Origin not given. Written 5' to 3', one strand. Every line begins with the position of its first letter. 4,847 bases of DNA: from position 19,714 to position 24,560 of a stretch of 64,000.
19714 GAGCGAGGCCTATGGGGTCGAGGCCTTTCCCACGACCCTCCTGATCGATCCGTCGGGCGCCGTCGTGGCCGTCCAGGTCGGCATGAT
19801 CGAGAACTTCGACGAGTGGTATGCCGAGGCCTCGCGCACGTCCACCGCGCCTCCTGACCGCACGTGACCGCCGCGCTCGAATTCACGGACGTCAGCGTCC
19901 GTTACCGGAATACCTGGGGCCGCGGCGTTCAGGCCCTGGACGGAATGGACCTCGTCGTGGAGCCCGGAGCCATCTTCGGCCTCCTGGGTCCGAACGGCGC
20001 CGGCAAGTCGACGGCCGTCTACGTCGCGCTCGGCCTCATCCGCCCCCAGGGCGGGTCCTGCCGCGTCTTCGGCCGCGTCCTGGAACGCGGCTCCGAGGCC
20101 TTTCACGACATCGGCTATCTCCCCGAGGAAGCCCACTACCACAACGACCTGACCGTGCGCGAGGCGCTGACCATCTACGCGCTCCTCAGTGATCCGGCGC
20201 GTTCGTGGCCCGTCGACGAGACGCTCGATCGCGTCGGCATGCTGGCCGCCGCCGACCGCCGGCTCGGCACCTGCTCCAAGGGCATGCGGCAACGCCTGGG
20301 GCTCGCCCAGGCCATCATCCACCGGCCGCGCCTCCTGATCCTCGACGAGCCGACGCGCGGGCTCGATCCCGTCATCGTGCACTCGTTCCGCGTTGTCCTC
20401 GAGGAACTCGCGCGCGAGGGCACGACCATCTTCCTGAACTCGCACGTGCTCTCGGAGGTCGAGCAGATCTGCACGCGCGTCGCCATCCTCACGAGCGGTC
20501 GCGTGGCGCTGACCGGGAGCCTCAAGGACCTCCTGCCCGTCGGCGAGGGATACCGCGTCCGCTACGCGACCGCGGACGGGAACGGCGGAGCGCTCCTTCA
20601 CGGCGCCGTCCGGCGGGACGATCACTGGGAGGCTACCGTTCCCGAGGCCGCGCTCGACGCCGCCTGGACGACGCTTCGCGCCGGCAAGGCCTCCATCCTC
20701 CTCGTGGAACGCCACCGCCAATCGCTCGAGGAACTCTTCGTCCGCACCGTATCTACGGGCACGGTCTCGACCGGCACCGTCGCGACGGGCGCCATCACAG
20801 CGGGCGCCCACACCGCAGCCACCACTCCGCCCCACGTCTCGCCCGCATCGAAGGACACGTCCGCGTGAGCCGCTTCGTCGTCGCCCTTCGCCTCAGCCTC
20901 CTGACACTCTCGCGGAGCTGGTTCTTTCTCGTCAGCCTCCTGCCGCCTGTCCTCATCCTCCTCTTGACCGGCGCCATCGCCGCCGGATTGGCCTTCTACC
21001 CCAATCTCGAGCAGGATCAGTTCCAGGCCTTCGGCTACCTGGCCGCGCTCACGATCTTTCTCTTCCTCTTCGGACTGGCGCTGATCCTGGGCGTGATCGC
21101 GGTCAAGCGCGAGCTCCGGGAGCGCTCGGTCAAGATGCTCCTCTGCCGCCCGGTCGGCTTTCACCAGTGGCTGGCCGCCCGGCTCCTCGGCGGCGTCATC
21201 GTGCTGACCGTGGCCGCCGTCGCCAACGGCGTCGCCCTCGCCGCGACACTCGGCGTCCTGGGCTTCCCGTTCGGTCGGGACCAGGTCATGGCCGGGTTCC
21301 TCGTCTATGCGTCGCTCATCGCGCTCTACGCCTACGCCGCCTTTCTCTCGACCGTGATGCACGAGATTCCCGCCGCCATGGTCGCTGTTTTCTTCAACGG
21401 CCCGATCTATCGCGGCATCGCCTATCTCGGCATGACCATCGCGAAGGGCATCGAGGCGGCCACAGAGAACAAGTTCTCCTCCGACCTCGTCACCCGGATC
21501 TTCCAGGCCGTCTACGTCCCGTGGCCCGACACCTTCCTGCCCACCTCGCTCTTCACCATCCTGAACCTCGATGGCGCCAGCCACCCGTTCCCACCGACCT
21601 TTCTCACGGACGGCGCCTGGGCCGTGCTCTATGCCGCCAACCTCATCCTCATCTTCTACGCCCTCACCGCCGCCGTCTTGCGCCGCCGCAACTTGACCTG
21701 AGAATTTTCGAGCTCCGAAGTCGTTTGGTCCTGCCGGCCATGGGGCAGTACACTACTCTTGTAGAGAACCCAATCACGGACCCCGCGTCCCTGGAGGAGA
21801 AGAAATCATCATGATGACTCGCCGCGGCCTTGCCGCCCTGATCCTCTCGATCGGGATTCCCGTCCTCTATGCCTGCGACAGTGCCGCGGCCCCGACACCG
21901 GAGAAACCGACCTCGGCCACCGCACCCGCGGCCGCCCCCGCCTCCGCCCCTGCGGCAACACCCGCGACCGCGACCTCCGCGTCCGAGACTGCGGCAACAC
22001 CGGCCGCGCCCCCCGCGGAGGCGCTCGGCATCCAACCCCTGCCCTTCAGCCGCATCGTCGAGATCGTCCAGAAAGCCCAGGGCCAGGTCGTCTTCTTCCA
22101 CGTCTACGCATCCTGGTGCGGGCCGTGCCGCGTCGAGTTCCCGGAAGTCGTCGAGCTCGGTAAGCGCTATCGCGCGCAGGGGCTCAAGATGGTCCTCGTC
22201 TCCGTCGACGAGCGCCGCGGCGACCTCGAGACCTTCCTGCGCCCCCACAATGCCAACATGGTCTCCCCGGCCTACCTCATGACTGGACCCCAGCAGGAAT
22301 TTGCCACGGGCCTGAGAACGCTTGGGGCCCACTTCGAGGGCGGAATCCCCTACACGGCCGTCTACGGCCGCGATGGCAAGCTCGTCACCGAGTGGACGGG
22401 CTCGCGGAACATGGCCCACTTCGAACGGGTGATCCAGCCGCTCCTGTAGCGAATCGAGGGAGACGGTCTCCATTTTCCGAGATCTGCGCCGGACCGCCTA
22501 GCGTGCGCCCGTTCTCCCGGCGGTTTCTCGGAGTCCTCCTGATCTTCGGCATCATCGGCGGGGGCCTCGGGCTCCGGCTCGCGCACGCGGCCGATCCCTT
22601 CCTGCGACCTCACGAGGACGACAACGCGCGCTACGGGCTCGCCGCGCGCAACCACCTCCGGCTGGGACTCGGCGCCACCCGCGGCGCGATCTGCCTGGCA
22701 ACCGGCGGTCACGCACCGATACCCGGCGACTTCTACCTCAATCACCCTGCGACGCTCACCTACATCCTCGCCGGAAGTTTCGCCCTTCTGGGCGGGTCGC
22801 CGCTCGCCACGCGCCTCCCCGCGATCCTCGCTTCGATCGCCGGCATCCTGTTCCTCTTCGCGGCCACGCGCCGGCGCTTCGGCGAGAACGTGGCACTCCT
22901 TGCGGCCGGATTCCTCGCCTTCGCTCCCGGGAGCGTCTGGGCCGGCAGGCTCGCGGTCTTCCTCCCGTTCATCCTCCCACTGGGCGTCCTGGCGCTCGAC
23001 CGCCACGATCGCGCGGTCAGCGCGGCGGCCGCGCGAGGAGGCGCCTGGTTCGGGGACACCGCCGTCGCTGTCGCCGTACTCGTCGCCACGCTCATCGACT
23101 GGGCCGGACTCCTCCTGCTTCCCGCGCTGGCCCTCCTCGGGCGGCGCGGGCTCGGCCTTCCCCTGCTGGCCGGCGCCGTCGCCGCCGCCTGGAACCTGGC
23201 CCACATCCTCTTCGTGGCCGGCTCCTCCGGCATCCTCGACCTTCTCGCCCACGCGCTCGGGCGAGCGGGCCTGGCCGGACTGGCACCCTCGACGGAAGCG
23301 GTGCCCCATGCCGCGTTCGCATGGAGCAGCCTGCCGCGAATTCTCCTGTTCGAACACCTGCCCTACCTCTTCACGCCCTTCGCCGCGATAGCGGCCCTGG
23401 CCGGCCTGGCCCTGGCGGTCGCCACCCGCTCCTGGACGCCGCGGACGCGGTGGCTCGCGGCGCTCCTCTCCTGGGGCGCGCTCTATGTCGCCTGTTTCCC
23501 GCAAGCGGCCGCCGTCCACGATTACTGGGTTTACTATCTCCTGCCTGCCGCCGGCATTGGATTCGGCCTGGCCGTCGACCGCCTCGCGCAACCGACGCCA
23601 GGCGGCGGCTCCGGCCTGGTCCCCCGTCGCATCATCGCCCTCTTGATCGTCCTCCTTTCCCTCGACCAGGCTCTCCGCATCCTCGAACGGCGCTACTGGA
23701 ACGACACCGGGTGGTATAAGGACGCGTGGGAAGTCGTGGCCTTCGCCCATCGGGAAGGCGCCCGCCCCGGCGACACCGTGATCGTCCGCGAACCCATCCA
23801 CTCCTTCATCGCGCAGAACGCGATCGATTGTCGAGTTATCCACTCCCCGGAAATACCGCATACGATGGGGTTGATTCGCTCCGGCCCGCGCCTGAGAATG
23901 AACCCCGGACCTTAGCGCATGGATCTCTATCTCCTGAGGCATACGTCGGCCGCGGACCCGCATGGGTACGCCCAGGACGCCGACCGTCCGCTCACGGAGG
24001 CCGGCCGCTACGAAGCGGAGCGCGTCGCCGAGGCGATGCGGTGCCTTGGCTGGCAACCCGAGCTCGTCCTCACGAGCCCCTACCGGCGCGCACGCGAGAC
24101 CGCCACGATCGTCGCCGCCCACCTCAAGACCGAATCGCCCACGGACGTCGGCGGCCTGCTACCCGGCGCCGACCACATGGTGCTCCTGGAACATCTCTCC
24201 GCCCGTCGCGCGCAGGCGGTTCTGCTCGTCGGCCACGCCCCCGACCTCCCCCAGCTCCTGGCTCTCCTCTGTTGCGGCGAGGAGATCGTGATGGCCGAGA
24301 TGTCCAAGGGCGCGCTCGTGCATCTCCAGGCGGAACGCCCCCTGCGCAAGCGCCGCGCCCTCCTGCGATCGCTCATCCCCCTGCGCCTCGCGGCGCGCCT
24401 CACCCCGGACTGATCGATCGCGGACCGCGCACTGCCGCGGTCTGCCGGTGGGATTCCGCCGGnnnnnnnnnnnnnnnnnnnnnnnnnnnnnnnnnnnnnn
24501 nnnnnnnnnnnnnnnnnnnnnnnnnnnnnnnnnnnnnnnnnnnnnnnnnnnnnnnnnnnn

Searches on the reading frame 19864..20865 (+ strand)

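Call 53: search_protein_families(library=pfam, proteins=[window:19864-20865:+], max_evalue=0.001)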
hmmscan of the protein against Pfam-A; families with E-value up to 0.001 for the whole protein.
window:19864-20865:+ (334 aa): 2 families
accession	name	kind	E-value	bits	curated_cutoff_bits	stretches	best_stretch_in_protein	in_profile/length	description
PF00005.33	ABC_tran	-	3.9e-27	96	25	1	25-164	1-136/137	ABC transporter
PF13304.12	AAA_21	-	2.5e-11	44.7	27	1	137-194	238-298/304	AAA domain, putative AbiEii toxin, Type IV TA system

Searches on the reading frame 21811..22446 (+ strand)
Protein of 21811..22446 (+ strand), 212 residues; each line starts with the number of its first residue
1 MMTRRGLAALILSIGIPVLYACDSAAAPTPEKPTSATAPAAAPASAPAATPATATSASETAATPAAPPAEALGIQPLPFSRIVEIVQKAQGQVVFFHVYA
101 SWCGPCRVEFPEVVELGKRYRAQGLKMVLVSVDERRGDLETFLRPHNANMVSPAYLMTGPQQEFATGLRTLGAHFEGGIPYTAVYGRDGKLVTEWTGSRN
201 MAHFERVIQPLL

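Call 53: search_protein_families(library=pfam, proteins=[window:21811-22446:+], max_evalue=0.001)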
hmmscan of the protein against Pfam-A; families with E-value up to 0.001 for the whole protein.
window:21811-22446:+ (212 aa): 4 families
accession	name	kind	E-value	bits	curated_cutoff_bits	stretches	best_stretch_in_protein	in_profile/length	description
PF00578.27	AhpC-TSA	-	1.2e-09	38.6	26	1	88-192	22-122/124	AhpC/TSA family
PF08534.16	Redoxin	-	5.8e-07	29.9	26.6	1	87-196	24-133/148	Redoxin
PF00085.26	Thioredoxin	-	3.7e-06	27.3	23.5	1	85-134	13-60/103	Thioredoxin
PF13905.12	Thioredoxin_8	-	0.00017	22.3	27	1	92-146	2-57/94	Thioredoxin-like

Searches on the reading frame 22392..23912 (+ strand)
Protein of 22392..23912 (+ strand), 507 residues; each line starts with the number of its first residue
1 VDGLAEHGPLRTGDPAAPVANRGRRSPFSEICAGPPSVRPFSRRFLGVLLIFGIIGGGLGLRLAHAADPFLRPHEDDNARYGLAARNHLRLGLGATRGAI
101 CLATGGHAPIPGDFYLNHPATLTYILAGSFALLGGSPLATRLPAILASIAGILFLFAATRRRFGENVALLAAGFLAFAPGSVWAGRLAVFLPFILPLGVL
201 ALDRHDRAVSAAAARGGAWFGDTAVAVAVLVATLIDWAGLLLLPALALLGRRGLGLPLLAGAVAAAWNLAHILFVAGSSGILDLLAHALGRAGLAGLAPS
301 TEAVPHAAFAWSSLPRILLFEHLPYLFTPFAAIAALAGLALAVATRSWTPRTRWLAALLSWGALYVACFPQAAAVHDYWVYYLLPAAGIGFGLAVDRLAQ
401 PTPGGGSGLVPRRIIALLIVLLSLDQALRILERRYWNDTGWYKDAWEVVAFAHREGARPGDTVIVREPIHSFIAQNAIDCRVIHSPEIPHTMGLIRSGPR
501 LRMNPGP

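Call 53: search_protein_families(library=pfam, proteins=[window:22392-23912:+], max_evalue=0.001)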
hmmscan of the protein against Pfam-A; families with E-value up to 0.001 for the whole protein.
window:22392-23912:+ (507 aa): 1 family
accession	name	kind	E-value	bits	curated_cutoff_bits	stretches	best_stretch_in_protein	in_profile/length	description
PF13231.12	PMT_2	-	8.4e-07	29.8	26.1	1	117-184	1-68/160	Dolichyl-phosphate-mannose-protein mannosyltransferase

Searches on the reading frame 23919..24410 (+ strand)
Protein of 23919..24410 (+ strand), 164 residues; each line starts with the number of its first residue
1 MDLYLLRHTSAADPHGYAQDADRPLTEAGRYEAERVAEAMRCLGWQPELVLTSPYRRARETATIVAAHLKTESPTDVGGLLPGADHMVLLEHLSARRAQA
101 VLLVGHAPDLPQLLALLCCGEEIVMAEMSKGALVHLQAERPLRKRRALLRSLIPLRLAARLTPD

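Call 53: search_protein_families(library=pfam, proteins=[window:23919-24410:+], max_evalue=0.001)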
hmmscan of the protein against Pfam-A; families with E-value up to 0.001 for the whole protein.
window:23919-24410:+ (164 aa): 1 family
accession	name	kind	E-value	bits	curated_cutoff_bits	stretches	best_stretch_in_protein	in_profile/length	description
PF00300.27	His_Phos_1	-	1.2e-11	45.1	21.7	1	3-72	1-70/194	Histidine phosphatase superfamily (branch 1)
